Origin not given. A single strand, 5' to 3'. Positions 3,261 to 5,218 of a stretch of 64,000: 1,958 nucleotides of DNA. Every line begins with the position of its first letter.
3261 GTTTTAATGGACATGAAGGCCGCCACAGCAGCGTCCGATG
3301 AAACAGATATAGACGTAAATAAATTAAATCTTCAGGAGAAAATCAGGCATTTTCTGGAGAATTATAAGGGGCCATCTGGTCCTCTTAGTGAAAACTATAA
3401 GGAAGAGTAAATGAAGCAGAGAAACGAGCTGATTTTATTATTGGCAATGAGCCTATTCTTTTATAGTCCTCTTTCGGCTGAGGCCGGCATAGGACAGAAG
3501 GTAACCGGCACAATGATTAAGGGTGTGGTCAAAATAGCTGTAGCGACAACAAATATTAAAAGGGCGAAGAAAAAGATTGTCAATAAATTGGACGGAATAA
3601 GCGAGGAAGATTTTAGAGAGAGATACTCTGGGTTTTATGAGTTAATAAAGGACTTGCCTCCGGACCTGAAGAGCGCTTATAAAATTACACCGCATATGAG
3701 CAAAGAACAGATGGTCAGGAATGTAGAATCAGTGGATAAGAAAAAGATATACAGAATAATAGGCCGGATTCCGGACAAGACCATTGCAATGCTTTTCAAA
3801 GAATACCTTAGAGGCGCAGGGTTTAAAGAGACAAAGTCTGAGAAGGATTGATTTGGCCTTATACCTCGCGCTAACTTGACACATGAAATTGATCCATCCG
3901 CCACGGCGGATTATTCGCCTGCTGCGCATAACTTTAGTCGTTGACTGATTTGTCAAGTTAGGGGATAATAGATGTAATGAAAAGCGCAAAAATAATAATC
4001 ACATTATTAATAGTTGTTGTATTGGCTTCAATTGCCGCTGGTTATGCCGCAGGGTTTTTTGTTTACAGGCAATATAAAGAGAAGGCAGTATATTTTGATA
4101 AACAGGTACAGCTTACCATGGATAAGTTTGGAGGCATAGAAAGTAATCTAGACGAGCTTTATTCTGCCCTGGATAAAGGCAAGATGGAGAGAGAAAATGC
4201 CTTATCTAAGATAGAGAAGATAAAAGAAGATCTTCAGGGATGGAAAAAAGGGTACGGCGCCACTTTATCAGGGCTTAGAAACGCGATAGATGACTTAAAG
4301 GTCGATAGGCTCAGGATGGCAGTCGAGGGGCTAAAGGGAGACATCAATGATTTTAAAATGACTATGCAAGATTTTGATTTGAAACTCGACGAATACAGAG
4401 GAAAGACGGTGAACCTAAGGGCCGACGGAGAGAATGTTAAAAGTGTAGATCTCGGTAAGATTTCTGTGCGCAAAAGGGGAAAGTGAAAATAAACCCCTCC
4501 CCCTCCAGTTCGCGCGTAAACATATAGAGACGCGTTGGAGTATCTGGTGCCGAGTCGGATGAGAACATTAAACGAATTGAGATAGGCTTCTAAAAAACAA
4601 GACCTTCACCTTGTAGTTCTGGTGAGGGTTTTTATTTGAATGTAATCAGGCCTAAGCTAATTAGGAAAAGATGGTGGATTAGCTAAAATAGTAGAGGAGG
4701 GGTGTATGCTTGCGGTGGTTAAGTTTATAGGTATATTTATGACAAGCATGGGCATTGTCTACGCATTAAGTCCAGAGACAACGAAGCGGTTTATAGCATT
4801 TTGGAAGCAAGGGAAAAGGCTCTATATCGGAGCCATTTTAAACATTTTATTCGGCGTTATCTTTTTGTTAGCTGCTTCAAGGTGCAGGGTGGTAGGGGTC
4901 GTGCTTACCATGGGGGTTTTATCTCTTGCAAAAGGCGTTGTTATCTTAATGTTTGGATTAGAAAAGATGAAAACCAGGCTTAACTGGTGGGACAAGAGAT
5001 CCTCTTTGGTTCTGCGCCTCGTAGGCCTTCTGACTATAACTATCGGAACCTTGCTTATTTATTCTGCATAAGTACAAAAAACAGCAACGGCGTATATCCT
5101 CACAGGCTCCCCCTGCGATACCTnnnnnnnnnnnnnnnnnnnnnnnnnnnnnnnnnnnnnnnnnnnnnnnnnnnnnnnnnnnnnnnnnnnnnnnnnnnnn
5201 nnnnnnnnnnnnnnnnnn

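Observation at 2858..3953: Dyad-symmetric 56-bp inverted repeats plus outer half-sites bracketing two small secreted-protein genes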

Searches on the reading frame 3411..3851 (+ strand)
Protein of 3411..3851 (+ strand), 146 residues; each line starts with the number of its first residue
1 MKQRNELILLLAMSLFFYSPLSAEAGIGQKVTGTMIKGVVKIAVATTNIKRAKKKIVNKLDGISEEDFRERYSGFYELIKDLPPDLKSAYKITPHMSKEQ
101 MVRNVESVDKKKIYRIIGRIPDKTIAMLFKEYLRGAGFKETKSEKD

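Call 11: find_encoding_contigs(protein=window:3411-3851:+, flank=10000, max_places=10)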
Protein window:3411-3851:+ (146 aa): no gene with exactly this product is on record in the collection.

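Call 27: search_protein_families(library=pfam, proteins=[window:3411-3848:+], max_evalue=0.1)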
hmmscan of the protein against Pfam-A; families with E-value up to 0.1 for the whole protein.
window:3411-3848:+ (146 aa): 1 family
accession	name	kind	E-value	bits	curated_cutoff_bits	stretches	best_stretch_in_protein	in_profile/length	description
PF20003.4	fvmX5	-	0.086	13.1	24.2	0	89-142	4-55/187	FtsH ternary system domain X5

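Call 29: find_homologous_proteins(query=window:3411-3848:+)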
Query window:3411-3848:+ (146 aa): 10 proteins with E <= 0.001 among 27 candidates.
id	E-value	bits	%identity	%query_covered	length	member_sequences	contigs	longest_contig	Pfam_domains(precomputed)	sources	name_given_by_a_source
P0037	5.2e-87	307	100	100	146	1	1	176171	-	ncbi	ncbi:hypothetical protein ACFL0P_00285 [Candidatus Omnitrophota bacterium]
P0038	3.3e-47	178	63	87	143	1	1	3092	-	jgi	-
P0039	1.9e-45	172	63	88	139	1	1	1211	-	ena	-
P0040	3.9e-45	171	66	88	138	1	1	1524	-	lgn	-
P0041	2.9e-43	165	62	83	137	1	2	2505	-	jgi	-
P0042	1.8e-41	159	58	94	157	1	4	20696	-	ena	-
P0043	2.6e-41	159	62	86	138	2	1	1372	-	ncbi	-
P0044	4.4e-40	155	59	90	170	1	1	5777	-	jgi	jgi:hypothetical protein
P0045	8.7e-38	147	55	90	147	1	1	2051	-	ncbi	ncbi:MAG: hypothetical protein V3S13_02830 [Candidatus Omnitrophota bacterium]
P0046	5.8e-36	141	61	77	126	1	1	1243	-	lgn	-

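Call 30: find_encoding_contigs(protein=P0042, flank=5000, max_places=4)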
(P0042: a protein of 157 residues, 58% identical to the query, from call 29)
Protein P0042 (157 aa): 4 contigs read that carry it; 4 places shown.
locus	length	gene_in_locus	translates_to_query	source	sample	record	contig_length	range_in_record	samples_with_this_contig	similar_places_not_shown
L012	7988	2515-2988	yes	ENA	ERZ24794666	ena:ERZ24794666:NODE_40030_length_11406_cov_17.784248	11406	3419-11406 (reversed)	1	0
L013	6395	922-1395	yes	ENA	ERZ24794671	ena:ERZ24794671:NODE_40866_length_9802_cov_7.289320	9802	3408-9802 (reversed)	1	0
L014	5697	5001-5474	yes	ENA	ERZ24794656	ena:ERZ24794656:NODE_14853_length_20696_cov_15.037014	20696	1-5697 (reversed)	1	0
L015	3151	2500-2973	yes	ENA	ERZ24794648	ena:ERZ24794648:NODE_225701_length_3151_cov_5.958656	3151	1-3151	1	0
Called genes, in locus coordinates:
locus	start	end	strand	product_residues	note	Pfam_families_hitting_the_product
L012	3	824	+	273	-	?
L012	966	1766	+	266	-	PF00149:Metallophos, PF12850:Metallophos_2 (weak)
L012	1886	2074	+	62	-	-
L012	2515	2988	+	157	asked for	-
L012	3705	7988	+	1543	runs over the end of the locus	PF01704:UDPGP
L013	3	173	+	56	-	?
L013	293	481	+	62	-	-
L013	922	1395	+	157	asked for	-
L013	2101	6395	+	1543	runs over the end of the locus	PF01704:UDPGP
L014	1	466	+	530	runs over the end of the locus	-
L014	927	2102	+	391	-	PF13650:Asp_protease_2, PF13975:gag-asp_proteas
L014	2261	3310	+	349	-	PF21088:MS_channel_1st, PF00924:MS_channel_2nd, PF21082:MS_channel_3rd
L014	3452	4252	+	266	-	PF00149:Metallophos, PF12850:Metallophos_2 (weak)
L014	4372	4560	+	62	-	-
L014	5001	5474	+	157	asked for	-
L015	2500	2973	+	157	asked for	-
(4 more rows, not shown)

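Call 31: find_encoding_contigs(protein=P0044, flank=5000, max_places=3)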
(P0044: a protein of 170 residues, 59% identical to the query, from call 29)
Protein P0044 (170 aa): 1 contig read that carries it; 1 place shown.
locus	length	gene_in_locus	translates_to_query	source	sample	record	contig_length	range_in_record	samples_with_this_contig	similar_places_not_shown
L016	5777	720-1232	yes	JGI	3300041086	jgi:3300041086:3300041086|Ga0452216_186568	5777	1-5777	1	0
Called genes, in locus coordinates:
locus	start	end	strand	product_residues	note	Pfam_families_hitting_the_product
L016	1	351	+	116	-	?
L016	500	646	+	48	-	-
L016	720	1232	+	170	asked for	-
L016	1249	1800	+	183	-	-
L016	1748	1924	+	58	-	-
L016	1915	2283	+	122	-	PF09838:DUF2065 (faint)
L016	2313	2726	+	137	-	-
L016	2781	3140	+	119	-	-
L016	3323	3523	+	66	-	PF00313:CSD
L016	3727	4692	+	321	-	PF02540:NAD_synthase (faint), PF01171:ATP_bind_3 (faint), PF00958:GMP_synt_C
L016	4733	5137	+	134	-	PF04186:FxsA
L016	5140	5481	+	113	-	PF01906:YbjQ_1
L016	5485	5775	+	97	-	?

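Call 32: find_encoding_contigs(protein=P0038, flank=5000, max_places=3)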
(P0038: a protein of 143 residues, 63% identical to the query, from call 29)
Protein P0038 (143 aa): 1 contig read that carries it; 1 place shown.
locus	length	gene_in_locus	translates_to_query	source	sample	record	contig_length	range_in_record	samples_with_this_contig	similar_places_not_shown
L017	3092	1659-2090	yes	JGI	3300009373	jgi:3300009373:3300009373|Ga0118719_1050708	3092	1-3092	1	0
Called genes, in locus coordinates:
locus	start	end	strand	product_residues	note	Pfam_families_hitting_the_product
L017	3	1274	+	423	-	?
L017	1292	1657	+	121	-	-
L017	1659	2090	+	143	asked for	-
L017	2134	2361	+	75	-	-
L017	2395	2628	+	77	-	-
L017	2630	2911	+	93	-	-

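Call 41: find_encoding_contigs(protein=P0040, flank=3000, max_places=4)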
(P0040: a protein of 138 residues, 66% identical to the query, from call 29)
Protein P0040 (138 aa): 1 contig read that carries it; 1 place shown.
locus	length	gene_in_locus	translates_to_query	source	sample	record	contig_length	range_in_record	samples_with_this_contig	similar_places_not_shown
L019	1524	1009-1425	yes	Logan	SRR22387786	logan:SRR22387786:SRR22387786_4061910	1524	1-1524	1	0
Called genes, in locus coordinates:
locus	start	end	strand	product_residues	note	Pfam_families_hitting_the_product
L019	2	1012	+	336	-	?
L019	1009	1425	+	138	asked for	-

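Call 42: find_encoding_contigs(protein=P0039, flank=3000, max_places=4)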
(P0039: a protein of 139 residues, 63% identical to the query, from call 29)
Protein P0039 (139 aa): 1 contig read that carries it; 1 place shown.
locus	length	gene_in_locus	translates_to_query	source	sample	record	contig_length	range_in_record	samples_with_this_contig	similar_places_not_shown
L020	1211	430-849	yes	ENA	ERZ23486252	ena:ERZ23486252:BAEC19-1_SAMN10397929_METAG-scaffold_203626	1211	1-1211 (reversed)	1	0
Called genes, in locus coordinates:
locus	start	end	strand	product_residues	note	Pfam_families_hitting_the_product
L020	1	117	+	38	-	?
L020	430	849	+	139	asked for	-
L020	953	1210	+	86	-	?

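Call 67: search_protein_families(library=ncbifam, proteins=[window:3411-3848:+], max_evalue=0.01)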
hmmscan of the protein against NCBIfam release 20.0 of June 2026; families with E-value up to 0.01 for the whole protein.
window:3411-3848:+ (146 aa): 0 families

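Call 76: predict_structure(alignment_id=A5)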
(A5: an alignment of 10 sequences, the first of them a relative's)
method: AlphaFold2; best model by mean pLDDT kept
length: 146 residues; sequences in the alignment: 10
mean_pLDDT: 62.8   pTM: 0.55
mean pLDDT of the five models: 62.8, 62.0, 61.1, 58.4, 55.3
residues with pLDDT >= 90: 0; 70-90: 49; 50-70: 59; < 50: 38
segments of 3 or more residues with pLDDT < 50: 1-10, 13-30, 137-146
pLDDT, mean of each block of 10 residues (from residue 1): 37 42 42 64 69 76 85 74 63 80 74 67 67 53 38
secondary structure, 60 per line:
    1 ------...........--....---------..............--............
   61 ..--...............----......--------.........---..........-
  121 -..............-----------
elements in order: H7-17 H20-23 H33-46 H49-62 H65-79 H84-89 H98-106 H110-119 H122-135

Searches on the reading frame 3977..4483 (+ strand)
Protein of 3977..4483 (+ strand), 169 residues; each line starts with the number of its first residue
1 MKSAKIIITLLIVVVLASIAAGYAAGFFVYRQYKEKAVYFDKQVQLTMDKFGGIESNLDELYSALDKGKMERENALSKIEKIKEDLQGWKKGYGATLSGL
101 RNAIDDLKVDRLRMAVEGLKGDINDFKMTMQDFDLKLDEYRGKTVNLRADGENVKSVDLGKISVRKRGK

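Call 27: search_protein_families(library=pfam, proteins=[window:3977-4483:+], max_evalue=0.1)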
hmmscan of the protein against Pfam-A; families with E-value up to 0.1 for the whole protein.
window:3977-4483:+ (169 aa): 7 families
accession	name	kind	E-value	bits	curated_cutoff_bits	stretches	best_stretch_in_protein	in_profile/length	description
PF00038.26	Filament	-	0.00035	20.8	40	1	40-106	87-153/313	Intermediate filament protein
PF06160.17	EzrA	-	0.0082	14.9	39.6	1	31-108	97-174/557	Septation ring formation regulator, EzrA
PF12983.12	DUF3867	-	0.041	14.4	27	0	99-143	8-52/185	Protein of unknown function (DUF3867)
PF10473.14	CENP-F_leu_zip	-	0.044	14.3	34.5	0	49-88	24-63/140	Leucine-rich repeats of kinetochore protein Cenp-F/LEK1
PF18241.6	AvrM-A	-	0.046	14.6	27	1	31-72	14-55/147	Flax-rust effector AvrM-A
PF09789.14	CC149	-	0.084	12.6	30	0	61-150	14-104/316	Coiled-coil domain-containing protein 149-A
PF20155.4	TMP_3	-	0.088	13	41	0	57-122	93-160/192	Tape measure protein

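Call 67: search_protein_families(library=ncbifam, proteins=[window:3977-4483:+], max_evalue=0.01)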
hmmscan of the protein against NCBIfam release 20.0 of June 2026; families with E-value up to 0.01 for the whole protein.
window:3977-4483:+ (169 aa): 1 family
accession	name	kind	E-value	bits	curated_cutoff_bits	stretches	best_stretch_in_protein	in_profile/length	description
TIGR04527.1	mycoplas_twoTM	subfamily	0.00079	19.2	125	1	5-130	11-140/248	MG_279/MG_280 family protein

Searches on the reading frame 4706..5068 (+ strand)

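Call 27: search_protein_families(library=pfam, proteins=[window:4706-5068:+], max_evalue=0.1)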
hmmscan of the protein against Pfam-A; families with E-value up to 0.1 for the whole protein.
window:4706-5068:+ (121 aa): 2 families
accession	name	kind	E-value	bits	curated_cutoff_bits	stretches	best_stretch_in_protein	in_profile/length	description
PF09838.14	DUF2065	-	0.0046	17.4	24.3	0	99-119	34-54/56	Uncharacterized protein conserved in bacteria (DUF2065)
PF25396.1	ZNFX1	-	0.063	13.7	27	0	5-45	12-53/107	ZNFX1 domain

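Call 67: search_protein_families(library=ncbifam, proteins=[window:4706-5068:+], max_evalue=0.01)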
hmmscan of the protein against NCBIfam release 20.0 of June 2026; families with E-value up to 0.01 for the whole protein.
window:4706-5068:+ (121 aa): 0 families
